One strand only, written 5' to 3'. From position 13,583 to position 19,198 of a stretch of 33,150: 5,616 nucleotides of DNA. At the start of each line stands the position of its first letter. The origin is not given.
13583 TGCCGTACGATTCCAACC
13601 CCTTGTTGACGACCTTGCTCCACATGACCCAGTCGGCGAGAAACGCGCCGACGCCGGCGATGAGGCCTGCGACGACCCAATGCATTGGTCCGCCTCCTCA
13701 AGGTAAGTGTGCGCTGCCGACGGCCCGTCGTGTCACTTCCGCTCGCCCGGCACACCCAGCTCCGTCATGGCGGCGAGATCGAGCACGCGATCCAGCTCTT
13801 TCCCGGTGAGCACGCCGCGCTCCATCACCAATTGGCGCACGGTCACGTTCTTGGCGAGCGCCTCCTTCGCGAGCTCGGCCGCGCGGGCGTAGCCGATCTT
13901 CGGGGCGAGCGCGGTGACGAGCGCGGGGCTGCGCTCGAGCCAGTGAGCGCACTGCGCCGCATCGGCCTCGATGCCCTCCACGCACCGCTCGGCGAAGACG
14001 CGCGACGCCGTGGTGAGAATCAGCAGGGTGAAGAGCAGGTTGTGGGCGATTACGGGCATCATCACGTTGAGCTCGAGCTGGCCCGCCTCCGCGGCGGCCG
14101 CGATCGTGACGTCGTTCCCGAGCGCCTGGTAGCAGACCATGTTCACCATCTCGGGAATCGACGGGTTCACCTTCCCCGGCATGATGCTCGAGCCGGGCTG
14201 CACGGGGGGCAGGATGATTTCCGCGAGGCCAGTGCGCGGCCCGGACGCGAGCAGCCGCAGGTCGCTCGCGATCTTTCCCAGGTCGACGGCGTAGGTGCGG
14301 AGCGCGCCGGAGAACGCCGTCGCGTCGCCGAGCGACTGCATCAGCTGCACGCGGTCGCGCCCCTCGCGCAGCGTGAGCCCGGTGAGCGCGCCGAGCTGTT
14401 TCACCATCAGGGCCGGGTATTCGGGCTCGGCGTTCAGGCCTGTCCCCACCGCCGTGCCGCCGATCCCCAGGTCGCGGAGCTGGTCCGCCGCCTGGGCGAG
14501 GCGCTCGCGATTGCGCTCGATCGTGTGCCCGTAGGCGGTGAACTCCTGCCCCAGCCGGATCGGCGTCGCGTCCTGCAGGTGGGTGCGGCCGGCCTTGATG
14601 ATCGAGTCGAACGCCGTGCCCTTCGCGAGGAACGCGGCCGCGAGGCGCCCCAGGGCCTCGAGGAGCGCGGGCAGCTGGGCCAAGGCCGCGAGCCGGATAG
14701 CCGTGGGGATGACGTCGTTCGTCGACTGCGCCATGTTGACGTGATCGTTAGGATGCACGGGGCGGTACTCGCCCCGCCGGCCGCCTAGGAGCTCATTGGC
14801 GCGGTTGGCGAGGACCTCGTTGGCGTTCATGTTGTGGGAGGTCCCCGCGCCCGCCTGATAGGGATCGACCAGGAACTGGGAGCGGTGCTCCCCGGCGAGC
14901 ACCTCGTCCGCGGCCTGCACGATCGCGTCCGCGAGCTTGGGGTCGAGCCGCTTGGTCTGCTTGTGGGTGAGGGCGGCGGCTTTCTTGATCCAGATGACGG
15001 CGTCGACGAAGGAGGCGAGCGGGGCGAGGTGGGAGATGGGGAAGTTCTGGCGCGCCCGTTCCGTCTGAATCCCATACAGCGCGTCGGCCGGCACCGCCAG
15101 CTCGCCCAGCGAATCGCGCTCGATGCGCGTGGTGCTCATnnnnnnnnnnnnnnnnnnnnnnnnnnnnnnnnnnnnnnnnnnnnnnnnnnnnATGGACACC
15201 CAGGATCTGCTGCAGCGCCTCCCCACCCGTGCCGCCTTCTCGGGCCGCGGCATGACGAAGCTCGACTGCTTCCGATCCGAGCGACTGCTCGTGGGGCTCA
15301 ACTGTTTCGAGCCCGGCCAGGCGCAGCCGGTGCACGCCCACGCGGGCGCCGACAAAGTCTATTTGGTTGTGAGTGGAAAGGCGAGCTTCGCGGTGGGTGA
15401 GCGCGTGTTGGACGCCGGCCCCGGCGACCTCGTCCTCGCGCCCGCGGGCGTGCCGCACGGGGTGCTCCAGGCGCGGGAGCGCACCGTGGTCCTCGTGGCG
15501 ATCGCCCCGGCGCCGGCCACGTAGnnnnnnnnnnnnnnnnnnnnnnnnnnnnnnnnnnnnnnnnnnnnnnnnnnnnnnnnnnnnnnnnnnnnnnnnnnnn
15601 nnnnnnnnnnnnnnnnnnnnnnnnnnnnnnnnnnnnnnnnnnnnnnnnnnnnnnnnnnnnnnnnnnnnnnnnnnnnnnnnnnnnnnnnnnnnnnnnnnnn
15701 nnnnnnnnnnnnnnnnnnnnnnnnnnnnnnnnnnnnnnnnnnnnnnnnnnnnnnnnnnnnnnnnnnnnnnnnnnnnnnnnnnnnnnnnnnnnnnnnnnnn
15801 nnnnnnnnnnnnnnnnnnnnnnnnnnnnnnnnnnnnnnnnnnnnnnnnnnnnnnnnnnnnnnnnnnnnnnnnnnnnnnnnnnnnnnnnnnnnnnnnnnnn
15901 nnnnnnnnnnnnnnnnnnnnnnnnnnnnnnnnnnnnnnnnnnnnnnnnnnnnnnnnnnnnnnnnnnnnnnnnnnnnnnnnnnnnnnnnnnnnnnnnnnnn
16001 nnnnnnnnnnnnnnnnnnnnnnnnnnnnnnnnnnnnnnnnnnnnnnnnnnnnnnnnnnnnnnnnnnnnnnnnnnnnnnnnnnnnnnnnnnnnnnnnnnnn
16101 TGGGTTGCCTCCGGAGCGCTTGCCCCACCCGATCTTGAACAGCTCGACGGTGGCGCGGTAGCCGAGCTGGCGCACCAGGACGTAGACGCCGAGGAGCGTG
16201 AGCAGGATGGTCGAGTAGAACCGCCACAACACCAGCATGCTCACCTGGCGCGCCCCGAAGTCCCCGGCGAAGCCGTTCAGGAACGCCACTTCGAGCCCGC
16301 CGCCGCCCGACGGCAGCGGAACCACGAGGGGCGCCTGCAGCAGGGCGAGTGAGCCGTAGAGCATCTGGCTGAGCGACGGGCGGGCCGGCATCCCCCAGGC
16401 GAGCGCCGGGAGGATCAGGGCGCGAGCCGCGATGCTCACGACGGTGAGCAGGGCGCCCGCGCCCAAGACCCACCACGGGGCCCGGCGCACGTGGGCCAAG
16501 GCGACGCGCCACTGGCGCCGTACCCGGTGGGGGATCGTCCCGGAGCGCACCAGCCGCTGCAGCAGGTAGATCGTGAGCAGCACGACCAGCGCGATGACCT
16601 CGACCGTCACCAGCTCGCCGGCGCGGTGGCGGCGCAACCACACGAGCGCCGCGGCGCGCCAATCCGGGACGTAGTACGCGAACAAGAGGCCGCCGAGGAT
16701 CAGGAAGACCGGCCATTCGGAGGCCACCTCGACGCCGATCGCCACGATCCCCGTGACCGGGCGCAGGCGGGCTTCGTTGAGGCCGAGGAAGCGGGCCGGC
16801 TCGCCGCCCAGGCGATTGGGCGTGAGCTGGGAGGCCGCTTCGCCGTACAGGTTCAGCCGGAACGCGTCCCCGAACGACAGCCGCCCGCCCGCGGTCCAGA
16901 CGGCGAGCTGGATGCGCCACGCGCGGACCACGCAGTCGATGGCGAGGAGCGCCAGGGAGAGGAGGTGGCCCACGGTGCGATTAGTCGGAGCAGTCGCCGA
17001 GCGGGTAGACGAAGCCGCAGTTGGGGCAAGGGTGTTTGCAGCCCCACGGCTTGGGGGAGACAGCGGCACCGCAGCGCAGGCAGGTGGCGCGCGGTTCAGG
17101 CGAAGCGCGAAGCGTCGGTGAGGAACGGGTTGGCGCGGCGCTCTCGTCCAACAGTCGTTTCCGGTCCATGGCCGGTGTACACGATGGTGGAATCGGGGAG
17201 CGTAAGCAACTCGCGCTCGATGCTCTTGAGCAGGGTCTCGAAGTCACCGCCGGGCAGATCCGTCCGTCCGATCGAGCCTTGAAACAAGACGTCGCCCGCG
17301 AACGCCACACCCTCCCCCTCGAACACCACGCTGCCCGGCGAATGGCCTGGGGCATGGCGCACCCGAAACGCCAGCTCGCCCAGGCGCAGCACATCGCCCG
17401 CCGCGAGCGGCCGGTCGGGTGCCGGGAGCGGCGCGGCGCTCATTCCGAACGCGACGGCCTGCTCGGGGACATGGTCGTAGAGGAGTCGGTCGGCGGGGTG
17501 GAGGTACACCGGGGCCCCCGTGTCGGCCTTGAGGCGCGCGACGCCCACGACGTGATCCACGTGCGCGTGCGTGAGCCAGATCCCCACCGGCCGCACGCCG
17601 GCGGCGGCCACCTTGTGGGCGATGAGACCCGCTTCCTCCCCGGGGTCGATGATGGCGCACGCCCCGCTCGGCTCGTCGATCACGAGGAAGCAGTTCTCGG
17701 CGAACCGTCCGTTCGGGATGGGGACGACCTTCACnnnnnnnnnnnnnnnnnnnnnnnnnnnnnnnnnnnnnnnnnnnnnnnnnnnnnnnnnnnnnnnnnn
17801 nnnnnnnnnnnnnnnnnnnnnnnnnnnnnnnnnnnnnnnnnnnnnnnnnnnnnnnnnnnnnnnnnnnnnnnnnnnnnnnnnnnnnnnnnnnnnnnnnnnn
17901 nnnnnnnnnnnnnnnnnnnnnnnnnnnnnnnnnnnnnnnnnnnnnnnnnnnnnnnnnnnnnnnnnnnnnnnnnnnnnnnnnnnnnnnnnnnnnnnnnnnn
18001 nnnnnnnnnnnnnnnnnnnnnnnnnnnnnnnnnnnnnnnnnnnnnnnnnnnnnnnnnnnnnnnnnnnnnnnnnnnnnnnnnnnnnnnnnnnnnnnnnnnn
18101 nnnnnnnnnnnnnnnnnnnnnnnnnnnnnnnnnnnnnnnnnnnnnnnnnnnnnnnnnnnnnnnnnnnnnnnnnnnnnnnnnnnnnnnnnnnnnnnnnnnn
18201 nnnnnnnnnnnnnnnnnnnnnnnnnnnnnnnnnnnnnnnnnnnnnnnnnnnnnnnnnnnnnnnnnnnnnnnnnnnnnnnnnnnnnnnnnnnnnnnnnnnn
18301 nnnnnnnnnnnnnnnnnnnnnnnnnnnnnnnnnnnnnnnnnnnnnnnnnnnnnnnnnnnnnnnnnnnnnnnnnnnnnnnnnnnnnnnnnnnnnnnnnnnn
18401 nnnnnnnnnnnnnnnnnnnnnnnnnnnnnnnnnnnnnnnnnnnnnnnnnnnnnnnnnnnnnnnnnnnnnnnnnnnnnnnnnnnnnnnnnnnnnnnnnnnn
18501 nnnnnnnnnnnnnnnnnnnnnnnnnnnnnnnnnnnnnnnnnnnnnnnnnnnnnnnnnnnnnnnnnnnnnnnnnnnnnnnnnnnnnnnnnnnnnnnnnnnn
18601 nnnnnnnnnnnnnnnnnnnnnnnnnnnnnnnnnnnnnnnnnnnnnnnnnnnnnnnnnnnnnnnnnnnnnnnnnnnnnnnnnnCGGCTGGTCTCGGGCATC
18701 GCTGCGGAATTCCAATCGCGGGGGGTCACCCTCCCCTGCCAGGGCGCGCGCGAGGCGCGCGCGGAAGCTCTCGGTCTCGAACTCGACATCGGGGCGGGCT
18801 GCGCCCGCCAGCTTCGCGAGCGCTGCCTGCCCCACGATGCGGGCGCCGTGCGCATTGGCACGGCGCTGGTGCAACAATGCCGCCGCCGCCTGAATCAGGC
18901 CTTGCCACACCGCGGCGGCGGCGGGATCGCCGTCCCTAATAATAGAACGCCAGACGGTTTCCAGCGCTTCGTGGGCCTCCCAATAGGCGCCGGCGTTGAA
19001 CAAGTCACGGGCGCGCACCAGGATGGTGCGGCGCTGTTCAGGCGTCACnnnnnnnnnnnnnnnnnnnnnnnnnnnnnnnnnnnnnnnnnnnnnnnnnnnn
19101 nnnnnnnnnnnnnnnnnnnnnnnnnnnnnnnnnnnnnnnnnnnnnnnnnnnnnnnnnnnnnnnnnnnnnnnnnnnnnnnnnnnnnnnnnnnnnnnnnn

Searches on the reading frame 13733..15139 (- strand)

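Call 59: search_protein_families(library=ncbifam, max_evalue=0.00001, proteins=[window:13733-15139:-])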
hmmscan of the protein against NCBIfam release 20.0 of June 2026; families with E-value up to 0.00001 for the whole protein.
window:13733-15139:- (468 aa): 16 families
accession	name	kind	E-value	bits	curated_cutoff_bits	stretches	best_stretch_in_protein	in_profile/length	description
NF008909.0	PRK12273.1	subfamily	1.9e-188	627.2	510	1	2-464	3-467/474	aspartate ammonia-lyase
TIGR00839.1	aspA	equivalog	7.6e-162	539.5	681.2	1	5-461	1-459/468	aspartate ammonia-lyase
NF011092.0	PRK14515.1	subfamily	5.5e-160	533.3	876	1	3-465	10-472/479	aspartate ammonia-lyase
TIGR00979.1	fumC_II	equivalog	8.5e-147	489.6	664.75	1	5-454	2-452/458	class II fumarate hydratase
NF009089.0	PRK12425.1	equivalog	7.3e-130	433.9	840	1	4-462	2-461/464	class II fumarate hydratase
TIGR00928.1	purB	equivalog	2.3e-18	66.2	326.2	1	132-336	89-287/436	adenylosuccinate lyase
TIGR00838.1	argH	equivalog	7.3e-17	61.5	279.5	1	134-348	101-306/455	argininosuccinate lyase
NF006554.0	PRK09053.1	equivalog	6.1e-16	58.3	595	1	133-435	102-402/453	3-carboxy-cis,cis-muconate cycloisomerase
NF008964.0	PRK12308.1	equivalog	1.7e-15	56.4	657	1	136-450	105-397/624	argininosuccinate lyase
TIGR02426.1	protocat_pcaB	equivalog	4.4e-15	55.5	355.75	1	133-388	92-336/338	3-carboxy-cis,cis-muconate cycloisomerase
NF004631.0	PRK05975.1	equivalog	9.2e-12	44.6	371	1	132-332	100-288/352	3-carboxy-cis,cis-muconate cycloisomerase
NF006500.1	PRK08937.2-4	subfamily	4.7e-09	35.5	626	1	132-454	99-427/448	adenylosuccinate lyase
NF002563.0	PRK02186.1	subfamily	1.1e-08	33.9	625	1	134-421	510-788/890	argininosuccinate lyase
NF052535.1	CoM_syn_XcbC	exception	3e-08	32.9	575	1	138-415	109-375/495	2-phosphosulfolactate phosphatase XcbC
NF052536.2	CoM_syn_XcbD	exception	1e-07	31.1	600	1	139-456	106-429/443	3-sulfopropionylcysteine synthase XcbD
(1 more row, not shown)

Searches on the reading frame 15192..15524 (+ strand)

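Call 38: search_protein_families(library=pfam, max_evalue=0.001, proteins=[window:15192-15524:+])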
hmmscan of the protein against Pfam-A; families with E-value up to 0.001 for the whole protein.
window:15192-15524:+ (110 aa): 4 families
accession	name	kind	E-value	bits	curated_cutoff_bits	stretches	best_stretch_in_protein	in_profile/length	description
PF07883.17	Cupin_2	-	2e-13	50.3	27.2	1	38-104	4-69/70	Cupin domain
PF02311.25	AraC_binding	-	4.3e-05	23.7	21.1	1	55-91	25-61/135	AraC-like ligand binding domain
PF16867.11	DMSP_lyase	-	0.00017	21.8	27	1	30-94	93-156/162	Dimethlysulfonioproprionate lyase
PF12973.13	Cupin_7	-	0.00018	21.7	27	1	39-102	40-98/105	ChrR Cupin-like domain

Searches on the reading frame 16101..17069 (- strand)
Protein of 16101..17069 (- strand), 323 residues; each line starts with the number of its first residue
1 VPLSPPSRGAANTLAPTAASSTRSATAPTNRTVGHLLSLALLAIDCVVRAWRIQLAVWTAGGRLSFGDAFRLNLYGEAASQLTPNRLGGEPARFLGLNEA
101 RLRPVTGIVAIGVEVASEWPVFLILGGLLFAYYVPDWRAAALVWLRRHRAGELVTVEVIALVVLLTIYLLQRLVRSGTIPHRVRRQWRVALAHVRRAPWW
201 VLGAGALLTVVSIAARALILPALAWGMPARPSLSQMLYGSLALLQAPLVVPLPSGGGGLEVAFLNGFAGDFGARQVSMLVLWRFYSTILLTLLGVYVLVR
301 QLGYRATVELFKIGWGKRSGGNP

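Call 12: search_protein_families(library=pfam, max_evalue=0.01, proteins=[window:16101-17069:-])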
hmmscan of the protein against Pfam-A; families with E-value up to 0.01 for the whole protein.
seq(323 aa): 2 families
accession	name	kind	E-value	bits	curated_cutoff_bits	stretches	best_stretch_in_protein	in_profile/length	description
PF03706.18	LPG_synthase_TM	-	1.5e-19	71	33.4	1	36-294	37-302/302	Lysylphosphatidylglycerol synthase TM region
PF12728.13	HTH_17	-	0.0099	16.6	27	0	170-195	18-44/51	Helix-turn-helix domain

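Call 39: search_protein_families(library=ncbifam, max_evalue=0.001, proteins=[window:16101-16973:-])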
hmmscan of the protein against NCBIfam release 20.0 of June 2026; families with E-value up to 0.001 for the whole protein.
seq(291 aa): 1 family
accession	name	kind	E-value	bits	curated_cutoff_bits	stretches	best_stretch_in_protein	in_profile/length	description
TIGR00374.1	TIGR00374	subfamily_domain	3.2e-06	26.8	43.2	0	5-264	34-308/323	flippase-like domain-containing protein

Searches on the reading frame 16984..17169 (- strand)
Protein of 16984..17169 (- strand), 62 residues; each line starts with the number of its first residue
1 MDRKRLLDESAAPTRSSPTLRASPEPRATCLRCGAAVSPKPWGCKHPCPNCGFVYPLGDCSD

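Call 12: search_protein_families(library=pfam, max_evalue=0.01, proteins=[window:16984-17169:-])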
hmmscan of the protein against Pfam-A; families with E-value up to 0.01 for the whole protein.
seq(62 aa): 1 family
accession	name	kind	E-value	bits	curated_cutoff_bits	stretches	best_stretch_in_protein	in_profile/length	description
PF07754.17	HVO_2753_ZBP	-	0.00095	19.4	33.2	1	30-52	1-23/46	Small zinc finger protein HVO_2753-like, Zn-binding pocket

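Call 39: search_protein_families(library=ncbifam, max_evalue=0.001, proteins=[window:16984-17169:-])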
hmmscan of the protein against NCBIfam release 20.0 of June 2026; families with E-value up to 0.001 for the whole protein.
seq(62 aa): 0 families

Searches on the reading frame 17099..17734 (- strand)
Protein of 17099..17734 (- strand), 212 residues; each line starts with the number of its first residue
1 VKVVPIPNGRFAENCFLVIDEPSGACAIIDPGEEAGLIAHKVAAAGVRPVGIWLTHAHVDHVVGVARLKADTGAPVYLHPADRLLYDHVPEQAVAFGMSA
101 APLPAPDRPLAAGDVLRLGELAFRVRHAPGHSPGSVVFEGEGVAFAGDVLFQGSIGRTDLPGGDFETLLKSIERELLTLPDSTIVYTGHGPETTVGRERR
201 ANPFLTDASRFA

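Call 12: search_protein_families(library=pfam, max_evalue=0.01, proteins=[window:17099-17734:-])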
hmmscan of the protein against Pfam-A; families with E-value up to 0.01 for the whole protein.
seq(212 aa): 2 families
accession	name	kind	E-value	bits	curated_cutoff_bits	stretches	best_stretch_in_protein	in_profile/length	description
PF00753.33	Lactamase_B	-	1.7e-28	100.4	22.7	1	9-189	2-196/196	Metallo-beta-lactamase superfamily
PF12706.13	Lactamase_B_2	-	2.3e-06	27.8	27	1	46-149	27-143/200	Beta-lactamase superfamily domain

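Call 39: search_protein_families(library=ncbifam, max_evalue=0.001, proteins=[window:17099-17734:-])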
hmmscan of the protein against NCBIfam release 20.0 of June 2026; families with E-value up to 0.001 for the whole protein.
seq(212 aa): 34 families (the best 25 are shown)
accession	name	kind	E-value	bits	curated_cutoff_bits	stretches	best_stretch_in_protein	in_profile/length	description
TIGR03413.1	GSH_gloB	equivalog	8.2e-26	90.9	200.8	1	11-189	7-164/248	hydroxyacylglutathione hydrolase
NF040641.1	bifunc_ST_SDO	equivalog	5.2e-19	68.4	625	1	17-205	158-367/423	bifunctional sulfur transferase/dioxygenase Blh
NF007597.0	PRK10241.1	equivalog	5e-17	62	421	1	10-189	8-165/251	hydroxyacylglutathione hydrolase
NF033105.1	bla_subclass_B3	equivalog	4.7e-16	58.8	240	1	33-138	43-153/257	subclass B3 metallo-beta-lactamase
NF041804.1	MBL_fold_SolJ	exception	1.9e-14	53.4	350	1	4-190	9-179/224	solanimycin biosynthesis MBL-fold hydrolase SolJ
NF012229.1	bla_class_B_core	domain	2.9e-14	53.4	100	1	28-138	28-136/139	metallo-beta-lactamase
NF033106.1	blaL1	exception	7.6e-10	38.2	560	1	41-138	92-188/290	L1 family subclass B3 metallo-beta-lactamase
NF040644.1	blaPAM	exception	3.1e-09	36.4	615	1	44-138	88-186/287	PAM family subclass B3 metallo-beta-lactamase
NF000427.2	blaCAU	exception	8.7e-09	35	500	1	35-137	49-155/262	CAU/MBL1b family subclass B3 metallo-beta-lactamase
NF000438.2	blaPOM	exception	1.1e-08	34.7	610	1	45-138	89-186/286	POM family subclass B3 metallo-beta-lactamase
NF012140.0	blaBJP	exception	4.1e-08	32.4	600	1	36-139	78-185/294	BJP family subclass B3 metallo-beta-lactamase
NF047896.1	blaMIM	exception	4.6e-07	29.5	640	1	31-138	88-201/306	MIM family subclass B3 metallo-beta-lactamase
NF033184.1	B3_Acin_new1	exception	5.3e-07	29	580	1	55-141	94-181/283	putative subclass B3 metallo-beta-lactamase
NF000287.1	SMB1_fam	exception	6.1e-07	29.1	400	1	52-138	86-175/280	SMB-1 family subclass B3 metallo-beta-lactamase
NF000455.2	blaESP-1_fam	exception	2.2e-06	27.4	600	1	53-138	95-182/290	ESP-1 family subclass B3 metallo-beta-lactamase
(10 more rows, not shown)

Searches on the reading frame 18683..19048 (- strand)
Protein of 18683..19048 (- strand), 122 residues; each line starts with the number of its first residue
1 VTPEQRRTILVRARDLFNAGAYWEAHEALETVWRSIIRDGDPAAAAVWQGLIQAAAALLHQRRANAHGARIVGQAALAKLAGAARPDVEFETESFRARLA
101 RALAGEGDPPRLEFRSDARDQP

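Call 12: search_protein_families(library=pfam, max_evalue=0.01, proteins=[window:18683-19048:-])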
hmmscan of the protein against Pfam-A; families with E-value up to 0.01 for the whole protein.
seq(122 aa): 1 family
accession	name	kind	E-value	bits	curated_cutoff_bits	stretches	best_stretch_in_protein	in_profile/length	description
PF03745.19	DUF309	-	2e-19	69.5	27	1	11-71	2-58/59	Domain of unknown function (DUF309)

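Call 39: search_protein_families(library=ncbifam, max_evalue=0.001, proteins=[window:18683-19048:-])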
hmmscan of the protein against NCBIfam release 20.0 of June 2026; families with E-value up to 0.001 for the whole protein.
seq(122 aa): 0 families
